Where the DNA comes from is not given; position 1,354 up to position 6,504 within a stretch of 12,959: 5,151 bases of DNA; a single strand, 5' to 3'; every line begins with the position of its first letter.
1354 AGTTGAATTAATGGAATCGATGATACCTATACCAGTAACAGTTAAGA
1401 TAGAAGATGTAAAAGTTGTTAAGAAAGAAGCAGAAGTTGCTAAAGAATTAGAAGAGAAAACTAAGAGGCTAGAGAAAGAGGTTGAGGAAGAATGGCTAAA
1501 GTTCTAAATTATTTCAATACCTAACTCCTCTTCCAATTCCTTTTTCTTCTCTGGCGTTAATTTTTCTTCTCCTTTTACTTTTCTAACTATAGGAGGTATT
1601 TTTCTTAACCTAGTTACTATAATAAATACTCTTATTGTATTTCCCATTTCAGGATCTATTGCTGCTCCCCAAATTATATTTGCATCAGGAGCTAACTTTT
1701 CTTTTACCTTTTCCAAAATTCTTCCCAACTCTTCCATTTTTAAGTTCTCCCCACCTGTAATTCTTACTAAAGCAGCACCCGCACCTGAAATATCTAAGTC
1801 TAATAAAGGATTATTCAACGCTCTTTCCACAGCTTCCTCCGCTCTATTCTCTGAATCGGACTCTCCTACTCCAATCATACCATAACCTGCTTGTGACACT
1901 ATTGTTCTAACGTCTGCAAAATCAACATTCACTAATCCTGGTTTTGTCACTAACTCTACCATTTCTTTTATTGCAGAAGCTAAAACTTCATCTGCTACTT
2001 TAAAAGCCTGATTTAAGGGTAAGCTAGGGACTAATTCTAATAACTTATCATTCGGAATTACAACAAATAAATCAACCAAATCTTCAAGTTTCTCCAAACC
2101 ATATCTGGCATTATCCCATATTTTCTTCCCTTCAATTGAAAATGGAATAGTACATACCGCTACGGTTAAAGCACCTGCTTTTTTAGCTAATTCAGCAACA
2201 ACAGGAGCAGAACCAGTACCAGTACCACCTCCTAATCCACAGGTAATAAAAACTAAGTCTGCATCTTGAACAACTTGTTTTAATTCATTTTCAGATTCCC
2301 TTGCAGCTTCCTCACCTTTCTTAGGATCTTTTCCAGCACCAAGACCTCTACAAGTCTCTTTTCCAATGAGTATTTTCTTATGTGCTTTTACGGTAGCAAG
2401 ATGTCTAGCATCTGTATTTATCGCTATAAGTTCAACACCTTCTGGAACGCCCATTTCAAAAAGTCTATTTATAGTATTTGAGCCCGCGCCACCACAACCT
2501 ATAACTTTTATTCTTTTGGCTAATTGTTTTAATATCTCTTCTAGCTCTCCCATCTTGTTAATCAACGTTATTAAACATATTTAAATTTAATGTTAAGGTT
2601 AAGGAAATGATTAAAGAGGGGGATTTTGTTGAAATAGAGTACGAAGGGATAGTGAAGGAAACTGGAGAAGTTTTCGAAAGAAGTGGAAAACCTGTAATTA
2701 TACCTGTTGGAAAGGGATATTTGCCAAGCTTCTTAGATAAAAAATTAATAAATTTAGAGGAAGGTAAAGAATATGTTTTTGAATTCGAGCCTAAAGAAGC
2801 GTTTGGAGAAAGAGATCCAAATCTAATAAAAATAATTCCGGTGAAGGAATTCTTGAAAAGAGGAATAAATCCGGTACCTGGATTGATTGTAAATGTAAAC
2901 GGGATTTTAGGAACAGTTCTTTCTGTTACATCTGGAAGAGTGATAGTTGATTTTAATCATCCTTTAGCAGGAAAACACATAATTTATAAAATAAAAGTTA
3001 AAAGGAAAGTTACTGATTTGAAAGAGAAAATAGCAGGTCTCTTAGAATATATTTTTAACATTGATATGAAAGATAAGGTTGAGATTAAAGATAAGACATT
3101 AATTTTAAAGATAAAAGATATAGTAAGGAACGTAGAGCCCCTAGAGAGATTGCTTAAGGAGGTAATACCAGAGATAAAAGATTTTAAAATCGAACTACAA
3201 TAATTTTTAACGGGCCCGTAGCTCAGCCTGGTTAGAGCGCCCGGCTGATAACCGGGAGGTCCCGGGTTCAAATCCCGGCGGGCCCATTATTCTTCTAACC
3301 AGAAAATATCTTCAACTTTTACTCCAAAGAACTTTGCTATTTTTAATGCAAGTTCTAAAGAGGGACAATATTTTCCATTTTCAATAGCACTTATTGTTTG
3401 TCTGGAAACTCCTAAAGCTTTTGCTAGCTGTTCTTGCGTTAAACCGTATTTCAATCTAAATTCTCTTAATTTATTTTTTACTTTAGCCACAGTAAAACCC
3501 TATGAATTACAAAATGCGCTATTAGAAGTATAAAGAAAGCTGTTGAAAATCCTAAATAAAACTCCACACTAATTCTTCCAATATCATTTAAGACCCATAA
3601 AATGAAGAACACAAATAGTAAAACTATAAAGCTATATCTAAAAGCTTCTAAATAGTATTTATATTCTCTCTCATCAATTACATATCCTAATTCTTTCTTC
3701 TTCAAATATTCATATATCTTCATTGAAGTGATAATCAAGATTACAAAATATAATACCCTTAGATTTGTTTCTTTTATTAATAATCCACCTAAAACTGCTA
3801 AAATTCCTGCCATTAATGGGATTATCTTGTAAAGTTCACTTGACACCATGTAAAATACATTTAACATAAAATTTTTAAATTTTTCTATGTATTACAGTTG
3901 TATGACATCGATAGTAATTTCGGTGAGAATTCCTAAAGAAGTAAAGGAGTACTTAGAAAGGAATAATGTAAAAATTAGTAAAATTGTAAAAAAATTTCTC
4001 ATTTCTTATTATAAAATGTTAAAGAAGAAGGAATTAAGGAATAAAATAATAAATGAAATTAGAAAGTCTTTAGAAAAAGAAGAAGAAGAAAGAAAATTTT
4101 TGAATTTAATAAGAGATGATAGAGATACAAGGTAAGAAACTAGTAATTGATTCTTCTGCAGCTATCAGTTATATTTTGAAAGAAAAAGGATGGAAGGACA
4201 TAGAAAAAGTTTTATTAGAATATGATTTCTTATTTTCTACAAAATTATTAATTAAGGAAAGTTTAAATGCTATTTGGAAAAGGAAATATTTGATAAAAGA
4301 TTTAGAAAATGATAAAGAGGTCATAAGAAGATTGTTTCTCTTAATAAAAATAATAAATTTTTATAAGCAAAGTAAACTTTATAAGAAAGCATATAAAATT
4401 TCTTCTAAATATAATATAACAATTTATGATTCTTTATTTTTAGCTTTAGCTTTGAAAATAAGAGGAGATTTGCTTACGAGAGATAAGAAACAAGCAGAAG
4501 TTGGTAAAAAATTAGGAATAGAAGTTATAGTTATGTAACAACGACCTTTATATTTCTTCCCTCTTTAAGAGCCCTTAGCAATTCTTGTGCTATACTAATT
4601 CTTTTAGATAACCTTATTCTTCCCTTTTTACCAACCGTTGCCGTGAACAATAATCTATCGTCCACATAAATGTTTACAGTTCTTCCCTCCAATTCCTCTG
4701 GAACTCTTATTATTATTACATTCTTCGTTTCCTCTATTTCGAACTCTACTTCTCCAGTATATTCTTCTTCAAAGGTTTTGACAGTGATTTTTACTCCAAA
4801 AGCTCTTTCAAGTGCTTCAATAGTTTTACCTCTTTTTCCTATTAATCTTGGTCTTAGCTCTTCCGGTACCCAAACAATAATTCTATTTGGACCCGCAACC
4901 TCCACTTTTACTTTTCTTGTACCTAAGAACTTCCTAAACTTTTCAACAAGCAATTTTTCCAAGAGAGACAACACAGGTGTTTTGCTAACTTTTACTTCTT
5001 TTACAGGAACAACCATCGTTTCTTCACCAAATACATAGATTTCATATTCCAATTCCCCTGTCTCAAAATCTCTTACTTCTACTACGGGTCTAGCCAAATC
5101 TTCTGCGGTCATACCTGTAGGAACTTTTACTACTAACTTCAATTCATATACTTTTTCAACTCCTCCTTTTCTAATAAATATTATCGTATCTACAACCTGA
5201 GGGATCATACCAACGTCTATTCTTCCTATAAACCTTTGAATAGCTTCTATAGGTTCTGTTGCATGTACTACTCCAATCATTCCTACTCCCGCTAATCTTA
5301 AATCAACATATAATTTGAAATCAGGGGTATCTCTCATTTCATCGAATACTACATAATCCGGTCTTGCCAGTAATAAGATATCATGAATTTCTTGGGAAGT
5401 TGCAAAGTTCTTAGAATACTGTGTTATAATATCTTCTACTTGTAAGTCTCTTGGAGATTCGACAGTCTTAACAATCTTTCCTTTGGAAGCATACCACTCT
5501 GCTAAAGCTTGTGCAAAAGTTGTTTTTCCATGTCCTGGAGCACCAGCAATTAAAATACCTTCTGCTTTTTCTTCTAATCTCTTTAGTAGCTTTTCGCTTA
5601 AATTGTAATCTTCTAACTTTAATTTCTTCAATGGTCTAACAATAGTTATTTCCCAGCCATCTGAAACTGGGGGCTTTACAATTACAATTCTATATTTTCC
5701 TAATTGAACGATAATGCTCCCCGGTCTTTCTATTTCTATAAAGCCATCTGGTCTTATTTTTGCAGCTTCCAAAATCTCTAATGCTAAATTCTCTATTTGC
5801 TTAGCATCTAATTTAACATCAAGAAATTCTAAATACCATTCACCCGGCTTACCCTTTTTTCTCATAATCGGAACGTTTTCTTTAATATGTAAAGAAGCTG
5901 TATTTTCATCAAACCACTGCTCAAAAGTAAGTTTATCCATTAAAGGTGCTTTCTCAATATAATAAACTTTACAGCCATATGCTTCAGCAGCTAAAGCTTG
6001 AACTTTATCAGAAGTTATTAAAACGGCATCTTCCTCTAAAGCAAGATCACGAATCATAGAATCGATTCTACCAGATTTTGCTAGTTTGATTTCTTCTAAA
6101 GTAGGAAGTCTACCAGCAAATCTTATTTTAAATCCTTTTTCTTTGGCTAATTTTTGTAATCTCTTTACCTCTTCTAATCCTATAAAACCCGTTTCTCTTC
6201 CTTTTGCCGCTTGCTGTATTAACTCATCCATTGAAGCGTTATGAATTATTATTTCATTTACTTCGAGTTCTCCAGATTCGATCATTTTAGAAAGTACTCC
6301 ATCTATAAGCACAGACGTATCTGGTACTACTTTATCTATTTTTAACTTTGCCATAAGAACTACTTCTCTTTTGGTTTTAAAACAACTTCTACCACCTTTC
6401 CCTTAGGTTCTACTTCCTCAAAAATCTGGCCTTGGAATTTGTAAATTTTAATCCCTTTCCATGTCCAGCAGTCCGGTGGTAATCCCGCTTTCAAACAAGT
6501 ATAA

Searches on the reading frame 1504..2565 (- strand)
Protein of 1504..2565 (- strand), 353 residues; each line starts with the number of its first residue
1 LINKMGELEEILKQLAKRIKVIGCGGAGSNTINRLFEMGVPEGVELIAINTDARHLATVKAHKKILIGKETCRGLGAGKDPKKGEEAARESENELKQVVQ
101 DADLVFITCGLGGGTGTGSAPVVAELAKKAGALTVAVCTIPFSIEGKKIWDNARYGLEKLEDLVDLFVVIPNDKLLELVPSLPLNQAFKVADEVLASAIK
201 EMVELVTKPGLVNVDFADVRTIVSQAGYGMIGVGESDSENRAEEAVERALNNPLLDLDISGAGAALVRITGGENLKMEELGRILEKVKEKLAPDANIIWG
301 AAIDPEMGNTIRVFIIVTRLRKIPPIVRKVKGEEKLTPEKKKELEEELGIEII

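Call 4: search_protein_families(library=pfam, proteins=[window:1504-2565:-], max_evalue=1)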
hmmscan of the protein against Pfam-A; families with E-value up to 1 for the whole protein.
window:1504-2565:- (353 aa): 5 families
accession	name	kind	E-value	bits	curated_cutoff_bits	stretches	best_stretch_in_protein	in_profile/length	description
PF00091.31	Tubulin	-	5.6e-46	157.7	33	1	18-179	1-189/190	Tubulin/FtsZ family, GTPase domain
PF12327.13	FtsZ_C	-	7.9e-33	113.1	27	1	227-320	1-94/95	FtsZ family, C-terminal domain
PF13809.12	Tubulin_2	-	0.0034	17.1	27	1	92-129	152-188/356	Tubulin like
PF00899.27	ThiF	-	0.047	13.3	28.1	1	13-40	17-44/238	ThiF family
PF00389.36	2-Hacid_dh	-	0.22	11.6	24.6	1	9-33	53-76/134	D-isomer specific 2-hydroxyacid dehydrogenase, catalytic domain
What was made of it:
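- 1504..2565 (-): FtsZ. It is listed for context only and no link to P2 has been shown. Pfam Tubulin 5.6e-46 and FtsZ_C 7.9e-33 (call 4).
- Checked: FtsZ is in the window at 1504-2565 (-): Pfam Tubulin 5.6e-46 and FtsZ_C 7.9e-33 (call 4).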

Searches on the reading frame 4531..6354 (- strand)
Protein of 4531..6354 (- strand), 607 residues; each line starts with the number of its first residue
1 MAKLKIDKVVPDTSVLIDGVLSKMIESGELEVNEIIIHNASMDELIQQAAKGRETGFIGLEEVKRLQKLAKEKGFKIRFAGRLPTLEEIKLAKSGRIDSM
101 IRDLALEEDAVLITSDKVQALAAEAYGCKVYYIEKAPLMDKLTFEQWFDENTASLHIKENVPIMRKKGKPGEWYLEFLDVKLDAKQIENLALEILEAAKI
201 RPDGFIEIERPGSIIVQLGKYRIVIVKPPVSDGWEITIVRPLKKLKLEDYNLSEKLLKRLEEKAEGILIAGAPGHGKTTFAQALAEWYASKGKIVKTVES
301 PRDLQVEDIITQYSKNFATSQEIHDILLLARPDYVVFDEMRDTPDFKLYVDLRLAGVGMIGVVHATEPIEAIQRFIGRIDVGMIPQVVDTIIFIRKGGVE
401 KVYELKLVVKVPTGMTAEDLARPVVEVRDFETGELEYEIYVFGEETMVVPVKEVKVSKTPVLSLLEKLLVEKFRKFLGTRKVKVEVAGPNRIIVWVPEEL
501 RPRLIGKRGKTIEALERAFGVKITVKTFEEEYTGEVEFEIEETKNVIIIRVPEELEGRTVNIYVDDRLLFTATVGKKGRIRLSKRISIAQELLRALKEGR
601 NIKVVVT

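Call 4: search_protein_families(library=pfam, proteins=[window:4531-6354:-], max_evalue=1)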
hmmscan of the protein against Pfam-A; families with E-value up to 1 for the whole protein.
window:4531-6354:- (607 aa): 36 families (the best 25 are shown)
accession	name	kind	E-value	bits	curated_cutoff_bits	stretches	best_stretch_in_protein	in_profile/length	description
PF00437.27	T2SSE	-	6.7e-10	38.6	24.9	1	244-375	123-255/370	Type II/IV secretion system protein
PF00013.35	KH_1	-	2.3e-07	30.9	21.5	1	493-541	3-51/66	KH domain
PF20720.3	nSTAND3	-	1.7e-06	28.2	27.2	1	256-304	10-57/155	Novel STAND NTPase 3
PF01850.27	PIN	-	7.7e-06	27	23.6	1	9-120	1-115/120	PIN domain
PF13173.12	AAA_14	-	0.00021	21.8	27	1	267-350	5-81/129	AAA domain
PF07650.23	KH_2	-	0.00025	21.3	22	1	469-523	6-58/78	KH domain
PF07728.20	AAA_5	-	0.00033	21.1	22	1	267-328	2-60/139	AAA domain (dynein-related subfamily)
PF13238.12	AAA_18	-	0.0011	19.9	29.4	1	267-309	1-53/128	AAA domain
PF13083.13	KH_KhpA-B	-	0.0012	19.1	32.1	1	480-515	16-54/73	KhpA/KhpB, KH domain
PF25199.1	nSTAND_NTPase5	-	0.0014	18.9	34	1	252-339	28-104/145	Novel STAND NTPase 5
PF13401.12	AAA_22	-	0.002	18.9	27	1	265-316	6-57/130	AAA domain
PF01695.23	IstB_IS21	-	0.0032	17.5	24.1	1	262-340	90-162/238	IstB-like ATP binding protein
PF13604.12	AAA_30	-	0.0042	17.3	27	1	264-297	18-51/191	AAA domain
PF02223.23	Thymidylate_kin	-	0.0058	16.8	27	1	271-329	3-62/185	Thymidylate kinase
PF13191.12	AAA_16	-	0.0077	17.2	32.6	1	256-297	15-63/167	AAA ATPase domain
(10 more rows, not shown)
